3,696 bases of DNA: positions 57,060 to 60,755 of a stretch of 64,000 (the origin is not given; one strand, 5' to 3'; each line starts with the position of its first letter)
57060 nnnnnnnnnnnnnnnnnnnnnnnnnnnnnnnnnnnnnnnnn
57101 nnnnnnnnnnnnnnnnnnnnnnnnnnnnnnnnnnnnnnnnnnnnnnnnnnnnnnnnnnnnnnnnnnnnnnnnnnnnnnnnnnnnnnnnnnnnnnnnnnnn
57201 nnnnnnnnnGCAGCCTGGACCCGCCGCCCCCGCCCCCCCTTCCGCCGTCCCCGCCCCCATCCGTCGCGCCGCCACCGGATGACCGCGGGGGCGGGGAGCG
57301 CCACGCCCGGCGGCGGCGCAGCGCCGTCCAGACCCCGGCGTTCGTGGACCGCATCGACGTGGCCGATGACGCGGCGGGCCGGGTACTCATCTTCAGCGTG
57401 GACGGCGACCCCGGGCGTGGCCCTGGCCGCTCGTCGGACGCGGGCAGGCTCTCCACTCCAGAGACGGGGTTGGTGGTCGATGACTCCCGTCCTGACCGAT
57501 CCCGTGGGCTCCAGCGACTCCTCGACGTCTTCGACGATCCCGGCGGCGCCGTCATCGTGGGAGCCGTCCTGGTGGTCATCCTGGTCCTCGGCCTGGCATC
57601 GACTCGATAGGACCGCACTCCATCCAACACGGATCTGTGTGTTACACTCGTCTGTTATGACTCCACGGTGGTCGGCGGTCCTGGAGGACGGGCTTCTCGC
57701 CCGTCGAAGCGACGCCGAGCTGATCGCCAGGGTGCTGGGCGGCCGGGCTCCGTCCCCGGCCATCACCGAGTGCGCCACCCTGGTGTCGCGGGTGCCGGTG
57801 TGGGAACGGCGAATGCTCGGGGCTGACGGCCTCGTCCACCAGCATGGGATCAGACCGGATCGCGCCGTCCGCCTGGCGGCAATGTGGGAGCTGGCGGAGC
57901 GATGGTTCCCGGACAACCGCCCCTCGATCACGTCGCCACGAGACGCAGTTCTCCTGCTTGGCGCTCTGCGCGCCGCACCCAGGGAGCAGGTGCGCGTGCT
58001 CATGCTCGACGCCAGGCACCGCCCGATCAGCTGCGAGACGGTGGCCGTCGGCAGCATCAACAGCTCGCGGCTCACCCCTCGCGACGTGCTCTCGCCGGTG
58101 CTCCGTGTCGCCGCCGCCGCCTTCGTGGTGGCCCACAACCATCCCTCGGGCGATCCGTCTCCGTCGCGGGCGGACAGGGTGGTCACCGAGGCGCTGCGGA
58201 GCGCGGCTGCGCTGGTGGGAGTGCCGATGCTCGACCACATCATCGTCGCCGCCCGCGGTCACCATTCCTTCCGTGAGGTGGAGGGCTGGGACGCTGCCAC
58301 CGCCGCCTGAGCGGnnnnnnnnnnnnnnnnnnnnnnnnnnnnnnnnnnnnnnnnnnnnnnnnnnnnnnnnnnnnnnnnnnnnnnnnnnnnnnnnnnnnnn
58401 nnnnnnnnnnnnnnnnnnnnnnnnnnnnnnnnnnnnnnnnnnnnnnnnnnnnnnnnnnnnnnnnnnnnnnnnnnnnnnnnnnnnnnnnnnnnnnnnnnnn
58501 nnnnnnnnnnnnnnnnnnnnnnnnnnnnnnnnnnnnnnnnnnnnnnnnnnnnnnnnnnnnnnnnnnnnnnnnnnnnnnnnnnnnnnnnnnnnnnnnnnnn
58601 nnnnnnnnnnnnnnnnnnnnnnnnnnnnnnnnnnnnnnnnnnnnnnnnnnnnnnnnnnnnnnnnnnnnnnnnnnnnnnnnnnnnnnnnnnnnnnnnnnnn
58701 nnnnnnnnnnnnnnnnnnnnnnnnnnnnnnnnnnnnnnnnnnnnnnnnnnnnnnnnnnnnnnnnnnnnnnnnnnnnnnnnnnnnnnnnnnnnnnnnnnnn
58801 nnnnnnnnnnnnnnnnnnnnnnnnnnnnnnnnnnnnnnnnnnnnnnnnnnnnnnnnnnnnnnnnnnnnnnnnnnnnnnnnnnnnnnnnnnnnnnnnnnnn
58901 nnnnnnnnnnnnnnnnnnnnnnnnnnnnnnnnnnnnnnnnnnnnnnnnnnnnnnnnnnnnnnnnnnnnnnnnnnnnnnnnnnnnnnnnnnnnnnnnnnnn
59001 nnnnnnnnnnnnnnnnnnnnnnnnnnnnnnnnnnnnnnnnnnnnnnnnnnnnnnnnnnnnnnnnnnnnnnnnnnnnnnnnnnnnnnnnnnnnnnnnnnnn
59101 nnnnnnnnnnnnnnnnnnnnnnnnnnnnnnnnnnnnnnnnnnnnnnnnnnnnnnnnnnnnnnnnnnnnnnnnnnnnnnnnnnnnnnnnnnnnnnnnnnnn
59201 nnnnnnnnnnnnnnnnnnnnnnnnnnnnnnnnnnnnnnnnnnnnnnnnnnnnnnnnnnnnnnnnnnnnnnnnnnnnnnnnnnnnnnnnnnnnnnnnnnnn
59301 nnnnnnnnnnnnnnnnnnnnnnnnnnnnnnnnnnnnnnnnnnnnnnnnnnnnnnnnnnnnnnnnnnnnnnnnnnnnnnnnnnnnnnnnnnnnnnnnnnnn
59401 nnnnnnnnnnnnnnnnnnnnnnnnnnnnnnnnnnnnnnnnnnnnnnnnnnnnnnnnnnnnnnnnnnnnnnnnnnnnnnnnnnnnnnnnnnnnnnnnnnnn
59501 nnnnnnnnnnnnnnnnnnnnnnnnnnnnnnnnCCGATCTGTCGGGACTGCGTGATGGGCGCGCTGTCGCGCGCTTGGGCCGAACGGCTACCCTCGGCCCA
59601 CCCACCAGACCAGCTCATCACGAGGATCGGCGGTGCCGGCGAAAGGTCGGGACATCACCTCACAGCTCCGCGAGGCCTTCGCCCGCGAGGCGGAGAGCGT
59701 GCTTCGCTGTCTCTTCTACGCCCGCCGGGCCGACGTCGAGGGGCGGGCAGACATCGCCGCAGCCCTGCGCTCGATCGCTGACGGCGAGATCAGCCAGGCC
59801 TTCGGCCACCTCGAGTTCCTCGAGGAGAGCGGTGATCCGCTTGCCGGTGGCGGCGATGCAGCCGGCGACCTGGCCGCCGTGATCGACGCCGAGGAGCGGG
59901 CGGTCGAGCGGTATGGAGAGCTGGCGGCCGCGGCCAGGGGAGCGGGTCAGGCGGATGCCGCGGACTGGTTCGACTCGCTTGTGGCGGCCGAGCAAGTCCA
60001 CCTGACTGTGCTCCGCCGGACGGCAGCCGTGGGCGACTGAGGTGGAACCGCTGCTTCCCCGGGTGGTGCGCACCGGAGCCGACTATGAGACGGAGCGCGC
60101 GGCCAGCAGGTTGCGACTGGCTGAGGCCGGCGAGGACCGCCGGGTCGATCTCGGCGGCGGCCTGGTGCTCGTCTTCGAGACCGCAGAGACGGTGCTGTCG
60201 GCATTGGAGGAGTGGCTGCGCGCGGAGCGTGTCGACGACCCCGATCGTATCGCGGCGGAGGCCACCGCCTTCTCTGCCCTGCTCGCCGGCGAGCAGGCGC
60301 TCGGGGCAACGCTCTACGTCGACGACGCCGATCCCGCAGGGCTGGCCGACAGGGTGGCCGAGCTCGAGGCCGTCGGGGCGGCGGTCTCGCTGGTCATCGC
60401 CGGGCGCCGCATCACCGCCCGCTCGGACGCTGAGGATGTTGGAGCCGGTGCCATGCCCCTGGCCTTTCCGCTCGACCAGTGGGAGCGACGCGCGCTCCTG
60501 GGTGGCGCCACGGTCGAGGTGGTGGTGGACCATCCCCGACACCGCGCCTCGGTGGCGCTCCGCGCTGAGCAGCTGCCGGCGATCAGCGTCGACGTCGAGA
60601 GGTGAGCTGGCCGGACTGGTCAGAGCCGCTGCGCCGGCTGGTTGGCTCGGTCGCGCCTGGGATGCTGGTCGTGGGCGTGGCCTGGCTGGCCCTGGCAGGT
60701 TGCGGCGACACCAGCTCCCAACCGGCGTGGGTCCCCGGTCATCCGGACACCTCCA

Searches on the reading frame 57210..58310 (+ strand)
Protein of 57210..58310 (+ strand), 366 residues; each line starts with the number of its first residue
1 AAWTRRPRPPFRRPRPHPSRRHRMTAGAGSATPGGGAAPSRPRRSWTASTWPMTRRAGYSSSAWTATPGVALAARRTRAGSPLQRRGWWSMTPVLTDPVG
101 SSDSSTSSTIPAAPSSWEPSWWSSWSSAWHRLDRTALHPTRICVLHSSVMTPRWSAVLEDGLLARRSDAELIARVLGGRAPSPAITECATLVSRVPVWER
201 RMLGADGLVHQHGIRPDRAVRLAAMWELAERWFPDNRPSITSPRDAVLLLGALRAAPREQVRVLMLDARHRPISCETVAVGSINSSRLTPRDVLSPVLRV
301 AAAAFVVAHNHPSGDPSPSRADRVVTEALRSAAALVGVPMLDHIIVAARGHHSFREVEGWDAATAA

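Call 67: search_protein_families(library=pfam, proteins=[window:57210-58310:+], max_evalue=0.0001)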
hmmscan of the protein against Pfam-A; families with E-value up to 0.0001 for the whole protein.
window:57210-58310:+ (366 aa): 1 family
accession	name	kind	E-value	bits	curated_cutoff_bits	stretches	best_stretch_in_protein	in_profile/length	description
PF04002.20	RadC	-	3e-35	121.2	22.1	1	241-356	2-118/121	RadC-like JAB domain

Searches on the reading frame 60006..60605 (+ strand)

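Call 67: search_protein_families(library=pfam, proteins=[window:60006-60605:+], max_evalue=0.0001)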
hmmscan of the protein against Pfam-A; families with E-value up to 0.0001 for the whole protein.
window:60006-60605:+ (199 aa): 1 family
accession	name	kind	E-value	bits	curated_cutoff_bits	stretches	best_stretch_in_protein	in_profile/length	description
PF12007.14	DUF3501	-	1.4e-25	90.8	25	1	25-193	11-183/187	Protein of unknown function (DUF3501)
